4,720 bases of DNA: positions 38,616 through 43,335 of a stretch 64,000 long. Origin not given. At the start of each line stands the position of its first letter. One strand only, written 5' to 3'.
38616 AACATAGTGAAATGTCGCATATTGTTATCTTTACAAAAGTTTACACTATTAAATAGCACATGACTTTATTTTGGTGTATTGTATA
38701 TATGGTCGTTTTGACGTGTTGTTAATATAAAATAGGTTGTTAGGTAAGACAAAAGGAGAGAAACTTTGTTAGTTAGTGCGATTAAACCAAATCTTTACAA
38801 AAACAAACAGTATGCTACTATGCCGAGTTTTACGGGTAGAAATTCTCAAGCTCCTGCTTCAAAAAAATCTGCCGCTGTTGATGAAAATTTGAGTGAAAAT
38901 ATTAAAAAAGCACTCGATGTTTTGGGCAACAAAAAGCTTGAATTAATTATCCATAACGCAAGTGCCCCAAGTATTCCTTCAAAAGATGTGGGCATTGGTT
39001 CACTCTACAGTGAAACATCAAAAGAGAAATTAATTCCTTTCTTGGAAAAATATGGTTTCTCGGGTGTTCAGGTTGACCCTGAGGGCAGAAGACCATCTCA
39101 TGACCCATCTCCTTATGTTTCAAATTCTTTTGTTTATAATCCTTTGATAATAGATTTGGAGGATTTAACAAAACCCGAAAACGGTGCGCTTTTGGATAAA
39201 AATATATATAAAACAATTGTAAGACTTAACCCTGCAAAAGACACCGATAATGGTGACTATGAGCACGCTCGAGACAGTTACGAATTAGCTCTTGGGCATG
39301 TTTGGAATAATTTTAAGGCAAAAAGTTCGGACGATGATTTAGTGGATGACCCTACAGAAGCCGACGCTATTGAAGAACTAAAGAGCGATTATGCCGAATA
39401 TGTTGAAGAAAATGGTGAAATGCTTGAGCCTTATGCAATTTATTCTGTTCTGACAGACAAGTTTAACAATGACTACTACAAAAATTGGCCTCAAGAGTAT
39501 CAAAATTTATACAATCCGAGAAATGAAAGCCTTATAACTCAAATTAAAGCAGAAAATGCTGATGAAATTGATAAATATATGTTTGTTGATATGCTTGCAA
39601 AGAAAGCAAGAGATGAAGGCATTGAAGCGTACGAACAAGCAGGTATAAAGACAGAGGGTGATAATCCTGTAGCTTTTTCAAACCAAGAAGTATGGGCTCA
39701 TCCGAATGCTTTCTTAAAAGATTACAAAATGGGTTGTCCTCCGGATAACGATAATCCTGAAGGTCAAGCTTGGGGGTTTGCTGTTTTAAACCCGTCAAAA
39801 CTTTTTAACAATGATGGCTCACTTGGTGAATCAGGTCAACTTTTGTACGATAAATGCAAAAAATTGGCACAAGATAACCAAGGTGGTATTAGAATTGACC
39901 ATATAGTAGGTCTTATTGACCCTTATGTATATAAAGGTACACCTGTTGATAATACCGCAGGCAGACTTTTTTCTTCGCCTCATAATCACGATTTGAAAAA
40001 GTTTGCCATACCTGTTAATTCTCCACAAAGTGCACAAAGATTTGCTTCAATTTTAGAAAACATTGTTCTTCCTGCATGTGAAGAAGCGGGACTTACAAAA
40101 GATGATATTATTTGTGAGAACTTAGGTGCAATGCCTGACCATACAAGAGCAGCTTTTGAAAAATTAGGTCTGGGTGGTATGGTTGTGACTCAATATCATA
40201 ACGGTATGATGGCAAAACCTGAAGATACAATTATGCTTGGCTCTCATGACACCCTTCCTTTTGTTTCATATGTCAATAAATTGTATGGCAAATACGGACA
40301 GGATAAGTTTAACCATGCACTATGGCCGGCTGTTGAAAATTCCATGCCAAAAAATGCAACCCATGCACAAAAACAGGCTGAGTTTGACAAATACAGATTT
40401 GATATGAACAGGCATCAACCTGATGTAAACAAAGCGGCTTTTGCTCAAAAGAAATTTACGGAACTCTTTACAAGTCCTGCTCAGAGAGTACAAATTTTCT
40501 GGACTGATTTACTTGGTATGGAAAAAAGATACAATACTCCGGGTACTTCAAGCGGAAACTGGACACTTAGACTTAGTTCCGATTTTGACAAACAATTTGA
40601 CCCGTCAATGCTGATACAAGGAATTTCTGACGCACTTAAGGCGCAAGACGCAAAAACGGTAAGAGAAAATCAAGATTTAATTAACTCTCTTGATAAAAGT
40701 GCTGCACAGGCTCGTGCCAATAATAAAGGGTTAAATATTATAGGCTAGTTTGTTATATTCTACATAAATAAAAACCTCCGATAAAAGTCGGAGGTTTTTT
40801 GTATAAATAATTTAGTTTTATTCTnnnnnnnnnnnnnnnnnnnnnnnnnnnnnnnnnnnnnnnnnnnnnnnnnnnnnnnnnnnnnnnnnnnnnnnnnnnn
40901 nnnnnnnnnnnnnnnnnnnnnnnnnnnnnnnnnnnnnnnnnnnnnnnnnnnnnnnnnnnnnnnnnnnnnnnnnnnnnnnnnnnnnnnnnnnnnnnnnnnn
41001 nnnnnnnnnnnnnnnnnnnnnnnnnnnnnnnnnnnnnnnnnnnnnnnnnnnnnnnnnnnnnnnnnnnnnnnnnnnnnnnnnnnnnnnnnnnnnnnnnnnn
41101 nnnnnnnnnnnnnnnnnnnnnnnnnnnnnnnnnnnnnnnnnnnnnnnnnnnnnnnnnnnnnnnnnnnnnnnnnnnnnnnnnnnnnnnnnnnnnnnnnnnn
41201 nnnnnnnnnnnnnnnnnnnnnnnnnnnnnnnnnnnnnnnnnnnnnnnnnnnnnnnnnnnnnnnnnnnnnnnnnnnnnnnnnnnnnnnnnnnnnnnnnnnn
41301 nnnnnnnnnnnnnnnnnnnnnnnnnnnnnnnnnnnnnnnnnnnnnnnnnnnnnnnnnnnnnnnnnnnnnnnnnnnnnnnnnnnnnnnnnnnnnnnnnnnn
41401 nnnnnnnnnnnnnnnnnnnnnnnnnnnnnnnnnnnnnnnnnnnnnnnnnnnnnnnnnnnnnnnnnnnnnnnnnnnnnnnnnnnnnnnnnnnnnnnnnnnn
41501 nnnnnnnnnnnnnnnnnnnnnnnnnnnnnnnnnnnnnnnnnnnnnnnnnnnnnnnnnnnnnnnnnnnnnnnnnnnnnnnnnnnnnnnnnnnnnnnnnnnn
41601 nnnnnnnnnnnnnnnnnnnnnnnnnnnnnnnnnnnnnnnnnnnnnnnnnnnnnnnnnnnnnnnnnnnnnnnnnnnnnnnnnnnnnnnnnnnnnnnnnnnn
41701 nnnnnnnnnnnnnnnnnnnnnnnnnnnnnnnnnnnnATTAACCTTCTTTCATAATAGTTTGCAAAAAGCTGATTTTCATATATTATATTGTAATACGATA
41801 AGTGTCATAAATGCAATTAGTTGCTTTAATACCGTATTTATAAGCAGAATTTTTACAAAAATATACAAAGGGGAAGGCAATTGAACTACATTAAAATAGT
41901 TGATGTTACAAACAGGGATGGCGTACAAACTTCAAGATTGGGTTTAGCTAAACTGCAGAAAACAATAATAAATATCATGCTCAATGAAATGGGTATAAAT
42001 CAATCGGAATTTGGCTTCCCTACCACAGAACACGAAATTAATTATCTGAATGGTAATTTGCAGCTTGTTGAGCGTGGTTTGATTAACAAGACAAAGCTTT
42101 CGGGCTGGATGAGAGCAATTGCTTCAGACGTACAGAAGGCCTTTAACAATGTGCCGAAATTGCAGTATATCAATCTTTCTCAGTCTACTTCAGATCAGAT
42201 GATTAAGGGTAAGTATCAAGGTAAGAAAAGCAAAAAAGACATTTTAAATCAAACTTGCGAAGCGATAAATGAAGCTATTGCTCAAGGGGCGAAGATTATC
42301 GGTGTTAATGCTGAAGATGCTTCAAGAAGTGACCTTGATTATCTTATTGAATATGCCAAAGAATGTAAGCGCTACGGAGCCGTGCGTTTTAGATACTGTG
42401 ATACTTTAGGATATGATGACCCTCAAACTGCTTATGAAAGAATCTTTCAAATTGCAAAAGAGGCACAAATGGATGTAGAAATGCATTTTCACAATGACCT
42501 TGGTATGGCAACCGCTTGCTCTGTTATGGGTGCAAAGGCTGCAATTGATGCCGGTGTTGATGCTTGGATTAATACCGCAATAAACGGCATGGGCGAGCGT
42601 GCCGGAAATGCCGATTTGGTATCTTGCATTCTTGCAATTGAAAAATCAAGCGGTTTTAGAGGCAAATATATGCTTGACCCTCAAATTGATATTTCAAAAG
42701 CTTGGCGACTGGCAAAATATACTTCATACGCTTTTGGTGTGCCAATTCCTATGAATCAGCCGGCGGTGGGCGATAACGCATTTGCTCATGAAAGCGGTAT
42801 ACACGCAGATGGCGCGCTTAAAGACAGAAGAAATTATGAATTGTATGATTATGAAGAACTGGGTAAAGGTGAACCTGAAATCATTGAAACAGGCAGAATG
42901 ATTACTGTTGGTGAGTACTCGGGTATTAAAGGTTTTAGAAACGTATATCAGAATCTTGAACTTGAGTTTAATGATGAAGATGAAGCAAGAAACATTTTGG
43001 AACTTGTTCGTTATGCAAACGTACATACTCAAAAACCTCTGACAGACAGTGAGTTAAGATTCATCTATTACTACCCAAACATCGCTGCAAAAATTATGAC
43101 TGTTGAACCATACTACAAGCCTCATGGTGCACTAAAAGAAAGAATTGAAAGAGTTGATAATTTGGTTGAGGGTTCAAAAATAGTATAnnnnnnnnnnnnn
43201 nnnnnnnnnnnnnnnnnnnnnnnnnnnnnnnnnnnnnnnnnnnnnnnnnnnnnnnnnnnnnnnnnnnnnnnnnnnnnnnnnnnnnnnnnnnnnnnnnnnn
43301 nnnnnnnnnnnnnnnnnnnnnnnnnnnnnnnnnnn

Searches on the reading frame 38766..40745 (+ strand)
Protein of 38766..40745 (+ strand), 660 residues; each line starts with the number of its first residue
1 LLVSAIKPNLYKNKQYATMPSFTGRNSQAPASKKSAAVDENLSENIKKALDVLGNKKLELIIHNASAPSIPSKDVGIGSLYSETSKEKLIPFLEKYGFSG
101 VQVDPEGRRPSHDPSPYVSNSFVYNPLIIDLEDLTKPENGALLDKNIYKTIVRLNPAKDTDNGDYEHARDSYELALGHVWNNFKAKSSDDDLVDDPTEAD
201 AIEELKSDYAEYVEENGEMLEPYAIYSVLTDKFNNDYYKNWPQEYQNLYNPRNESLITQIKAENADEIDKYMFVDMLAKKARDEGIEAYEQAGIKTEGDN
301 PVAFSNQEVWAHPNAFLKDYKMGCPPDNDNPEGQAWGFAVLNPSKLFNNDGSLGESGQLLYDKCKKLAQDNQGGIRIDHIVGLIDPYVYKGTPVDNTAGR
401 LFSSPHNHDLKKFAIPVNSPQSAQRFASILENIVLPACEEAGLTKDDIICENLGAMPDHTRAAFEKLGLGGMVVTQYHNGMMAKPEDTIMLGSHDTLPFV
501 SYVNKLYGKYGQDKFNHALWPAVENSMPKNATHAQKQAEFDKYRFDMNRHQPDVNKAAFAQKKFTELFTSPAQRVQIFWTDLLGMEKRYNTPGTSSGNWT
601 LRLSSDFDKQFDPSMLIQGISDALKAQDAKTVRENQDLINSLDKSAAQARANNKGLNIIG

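Call 47: search_protein_families(library=pfam, proteins=[window:38766-40745:+], max_evalue=0.00001)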
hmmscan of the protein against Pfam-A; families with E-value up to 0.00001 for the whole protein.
window:38766-40745:+ (660 aa): 1 family
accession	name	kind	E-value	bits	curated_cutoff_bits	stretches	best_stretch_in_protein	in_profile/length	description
PF02446.23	Glyco_hydro_77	-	5.6e-56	190.8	25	1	69-604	5-460/465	4-alpha-glucanotransferase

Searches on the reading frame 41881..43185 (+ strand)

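Call 48: search_protein_families(library=pfam, proteins=[window:41881-43185:+], max_evalue=0.00001)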
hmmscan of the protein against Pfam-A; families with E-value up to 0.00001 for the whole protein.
window:41881-43185:+ (435 aa): 2 families
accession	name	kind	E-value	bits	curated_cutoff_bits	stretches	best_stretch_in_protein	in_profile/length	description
PF00682.25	HMGL-like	-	2.1e-44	152.3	29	1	4-278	2-257/260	HMGL-like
PF22617.1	HCS_D2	-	2.1e-11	44.4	27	1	296-371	2-70/82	Homocitrate synthase post-HMGL domain-like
